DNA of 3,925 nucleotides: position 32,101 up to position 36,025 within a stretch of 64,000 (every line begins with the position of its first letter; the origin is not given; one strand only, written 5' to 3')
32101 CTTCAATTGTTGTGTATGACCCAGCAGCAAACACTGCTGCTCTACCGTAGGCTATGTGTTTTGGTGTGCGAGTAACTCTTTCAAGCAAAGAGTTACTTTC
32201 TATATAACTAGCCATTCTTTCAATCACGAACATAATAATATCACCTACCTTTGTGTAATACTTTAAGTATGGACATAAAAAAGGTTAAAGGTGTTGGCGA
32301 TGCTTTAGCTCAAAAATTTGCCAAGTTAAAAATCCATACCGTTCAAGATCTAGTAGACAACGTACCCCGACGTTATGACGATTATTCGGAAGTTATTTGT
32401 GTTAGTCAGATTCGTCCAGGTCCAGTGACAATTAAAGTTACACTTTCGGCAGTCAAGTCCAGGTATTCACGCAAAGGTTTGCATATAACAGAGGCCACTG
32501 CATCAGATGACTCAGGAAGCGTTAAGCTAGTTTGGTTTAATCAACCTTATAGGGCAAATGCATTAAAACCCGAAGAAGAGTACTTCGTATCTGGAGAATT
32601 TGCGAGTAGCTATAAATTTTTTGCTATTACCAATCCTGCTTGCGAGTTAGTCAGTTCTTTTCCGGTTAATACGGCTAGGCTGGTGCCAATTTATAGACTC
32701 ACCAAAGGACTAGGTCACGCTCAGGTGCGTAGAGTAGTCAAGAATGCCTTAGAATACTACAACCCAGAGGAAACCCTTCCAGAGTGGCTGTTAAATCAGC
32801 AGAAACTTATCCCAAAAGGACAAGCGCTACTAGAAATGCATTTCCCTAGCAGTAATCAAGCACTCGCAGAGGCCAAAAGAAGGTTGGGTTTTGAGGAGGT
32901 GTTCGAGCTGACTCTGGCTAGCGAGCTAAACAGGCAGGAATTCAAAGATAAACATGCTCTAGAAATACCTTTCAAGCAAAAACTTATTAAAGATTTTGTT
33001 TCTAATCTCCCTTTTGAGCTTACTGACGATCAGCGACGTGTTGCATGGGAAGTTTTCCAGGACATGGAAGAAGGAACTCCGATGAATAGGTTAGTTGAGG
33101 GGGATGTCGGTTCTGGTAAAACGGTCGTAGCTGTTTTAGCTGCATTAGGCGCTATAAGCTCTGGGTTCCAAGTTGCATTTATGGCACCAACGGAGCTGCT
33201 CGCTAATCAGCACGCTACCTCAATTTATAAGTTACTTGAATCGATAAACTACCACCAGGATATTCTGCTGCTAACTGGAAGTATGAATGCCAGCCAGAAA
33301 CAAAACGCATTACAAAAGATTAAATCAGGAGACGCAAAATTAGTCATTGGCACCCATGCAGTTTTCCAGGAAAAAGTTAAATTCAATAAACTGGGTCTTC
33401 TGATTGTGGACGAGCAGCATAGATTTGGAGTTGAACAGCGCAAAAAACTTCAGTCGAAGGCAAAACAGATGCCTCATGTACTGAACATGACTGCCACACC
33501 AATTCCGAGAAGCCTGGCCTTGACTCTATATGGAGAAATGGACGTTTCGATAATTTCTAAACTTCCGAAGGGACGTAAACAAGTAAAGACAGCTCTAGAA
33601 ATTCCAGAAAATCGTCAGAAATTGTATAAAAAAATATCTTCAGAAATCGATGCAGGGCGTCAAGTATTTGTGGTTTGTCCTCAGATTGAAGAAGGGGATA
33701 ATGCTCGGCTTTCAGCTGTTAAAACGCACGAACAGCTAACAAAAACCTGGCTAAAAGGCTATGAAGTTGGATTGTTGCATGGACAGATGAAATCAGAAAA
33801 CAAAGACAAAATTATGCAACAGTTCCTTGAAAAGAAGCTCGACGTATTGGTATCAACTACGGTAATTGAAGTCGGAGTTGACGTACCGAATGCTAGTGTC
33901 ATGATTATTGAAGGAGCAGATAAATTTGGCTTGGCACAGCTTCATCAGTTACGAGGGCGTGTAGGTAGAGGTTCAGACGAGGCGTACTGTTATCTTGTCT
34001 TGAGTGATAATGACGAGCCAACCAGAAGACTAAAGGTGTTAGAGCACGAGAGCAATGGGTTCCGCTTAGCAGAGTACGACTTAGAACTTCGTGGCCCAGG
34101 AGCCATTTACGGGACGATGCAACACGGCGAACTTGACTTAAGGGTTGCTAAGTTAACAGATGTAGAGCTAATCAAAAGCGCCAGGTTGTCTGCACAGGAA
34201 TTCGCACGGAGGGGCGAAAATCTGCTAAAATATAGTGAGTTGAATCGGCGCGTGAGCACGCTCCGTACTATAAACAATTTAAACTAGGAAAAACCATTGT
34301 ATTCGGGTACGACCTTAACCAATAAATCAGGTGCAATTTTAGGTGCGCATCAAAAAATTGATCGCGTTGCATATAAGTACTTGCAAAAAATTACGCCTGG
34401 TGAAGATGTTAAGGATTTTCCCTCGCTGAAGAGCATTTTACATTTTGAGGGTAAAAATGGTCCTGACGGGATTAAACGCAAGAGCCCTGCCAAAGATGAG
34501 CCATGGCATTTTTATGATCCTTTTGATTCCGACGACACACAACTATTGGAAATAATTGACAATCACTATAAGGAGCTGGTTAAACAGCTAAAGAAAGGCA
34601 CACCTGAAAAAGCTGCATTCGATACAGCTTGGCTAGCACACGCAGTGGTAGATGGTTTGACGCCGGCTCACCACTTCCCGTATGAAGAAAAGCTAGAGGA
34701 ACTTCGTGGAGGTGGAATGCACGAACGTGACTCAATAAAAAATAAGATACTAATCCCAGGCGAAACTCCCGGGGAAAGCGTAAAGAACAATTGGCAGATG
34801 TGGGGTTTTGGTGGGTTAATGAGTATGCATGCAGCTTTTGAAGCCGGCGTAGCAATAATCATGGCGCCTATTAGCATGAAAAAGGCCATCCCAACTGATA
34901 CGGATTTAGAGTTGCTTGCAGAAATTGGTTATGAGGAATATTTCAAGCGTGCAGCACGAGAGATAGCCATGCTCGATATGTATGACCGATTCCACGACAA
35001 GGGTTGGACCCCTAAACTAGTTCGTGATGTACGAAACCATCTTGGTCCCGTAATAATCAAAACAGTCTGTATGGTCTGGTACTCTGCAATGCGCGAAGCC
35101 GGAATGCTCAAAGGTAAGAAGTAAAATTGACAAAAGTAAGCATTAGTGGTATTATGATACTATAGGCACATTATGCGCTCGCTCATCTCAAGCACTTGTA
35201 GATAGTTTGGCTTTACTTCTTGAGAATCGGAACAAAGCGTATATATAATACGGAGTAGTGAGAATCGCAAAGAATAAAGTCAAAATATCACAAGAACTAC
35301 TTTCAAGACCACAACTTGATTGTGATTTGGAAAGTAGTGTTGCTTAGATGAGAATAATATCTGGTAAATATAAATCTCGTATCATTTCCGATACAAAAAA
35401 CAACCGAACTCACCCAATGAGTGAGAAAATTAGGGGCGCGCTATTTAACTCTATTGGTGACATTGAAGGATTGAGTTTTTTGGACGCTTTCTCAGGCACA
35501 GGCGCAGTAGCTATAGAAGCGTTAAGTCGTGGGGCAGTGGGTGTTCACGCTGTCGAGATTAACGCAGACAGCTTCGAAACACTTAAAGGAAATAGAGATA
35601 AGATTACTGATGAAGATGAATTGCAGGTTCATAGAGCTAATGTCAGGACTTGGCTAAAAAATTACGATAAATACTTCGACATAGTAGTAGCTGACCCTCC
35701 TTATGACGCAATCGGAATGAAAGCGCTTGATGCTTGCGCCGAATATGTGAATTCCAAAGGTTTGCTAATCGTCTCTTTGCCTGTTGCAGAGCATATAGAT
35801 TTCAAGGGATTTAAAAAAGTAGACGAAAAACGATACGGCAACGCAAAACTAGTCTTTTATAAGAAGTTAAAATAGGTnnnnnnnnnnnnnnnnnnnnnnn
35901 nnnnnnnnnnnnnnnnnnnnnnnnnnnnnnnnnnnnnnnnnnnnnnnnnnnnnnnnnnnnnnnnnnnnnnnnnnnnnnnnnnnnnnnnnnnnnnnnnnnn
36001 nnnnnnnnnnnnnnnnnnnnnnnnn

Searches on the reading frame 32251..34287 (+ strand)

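Call 88: search_protein_families(library=pfam, proteins=[window:32251-34287:+], max_evalue=0.00001)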
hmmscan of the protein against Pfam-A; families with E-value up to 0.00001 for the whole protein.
window:32251-34287:+ (678 aa): 6 families
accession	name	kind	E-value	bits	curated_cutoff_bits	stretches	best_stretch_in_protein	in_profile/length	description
PF17191.10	RecG_wedge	-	9.9e-26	90.7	23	1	8-168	1-160/162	RecG wedge domain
PF00271.37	Helicase_C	-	1e-25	90.6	23.5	1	459-573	7-108/110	Helicase conserved C-terminal domain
PF00270.35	DEAD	-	1.8e-24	86.8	26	1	266-421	5-163/167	DEAD/DEAH box helicase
PF04851.21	ResIII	-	3.7e-12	46.9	22.5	1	256-417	3-162/164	Type III restriction enzyme, res subunit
PF19833.4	RecG_dom3_C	-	1e-07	32.3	26.8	1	602-672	3-77/87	ATP-dependent DNA helicase RecG, domain 3, C-terminal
PF22590.2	Cas3-like_C_2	-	1e-06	29.4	27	0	488-574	14-104/106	CRISPR-associated nuclease/helicase Cas3, C-terminal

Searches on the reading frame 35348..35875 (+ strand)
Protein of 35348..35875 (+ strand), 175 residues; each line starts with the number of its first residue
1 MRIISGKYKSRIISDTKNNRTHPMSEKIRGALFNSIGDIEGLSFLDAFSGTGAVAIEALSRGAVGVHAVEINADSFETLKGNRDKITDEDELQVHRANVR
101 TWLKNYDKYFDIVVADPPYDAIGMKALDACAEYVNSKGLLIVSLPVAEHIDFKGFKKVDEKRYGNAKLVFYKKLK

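Call 88: search_protein_families(library=pfam, proteins=[window:35348-35875:+], max_evalue=0.00001)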
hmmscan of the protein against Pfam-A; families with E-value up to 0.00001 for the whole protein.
window:35348-35875:+ (175 aa): 2 families
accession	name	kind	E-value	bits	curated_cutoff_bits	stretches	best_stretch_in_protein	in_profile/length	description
PF03602.21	Cons_hypoth95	-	8e-36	123.8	24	1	1-172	1-182/182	Conserved hypothetical protein 95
PF01170.24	UPF0020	-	3.8e-07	30.4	22.3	0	20-119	8-131/197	RMKL-like, methyltransferase domain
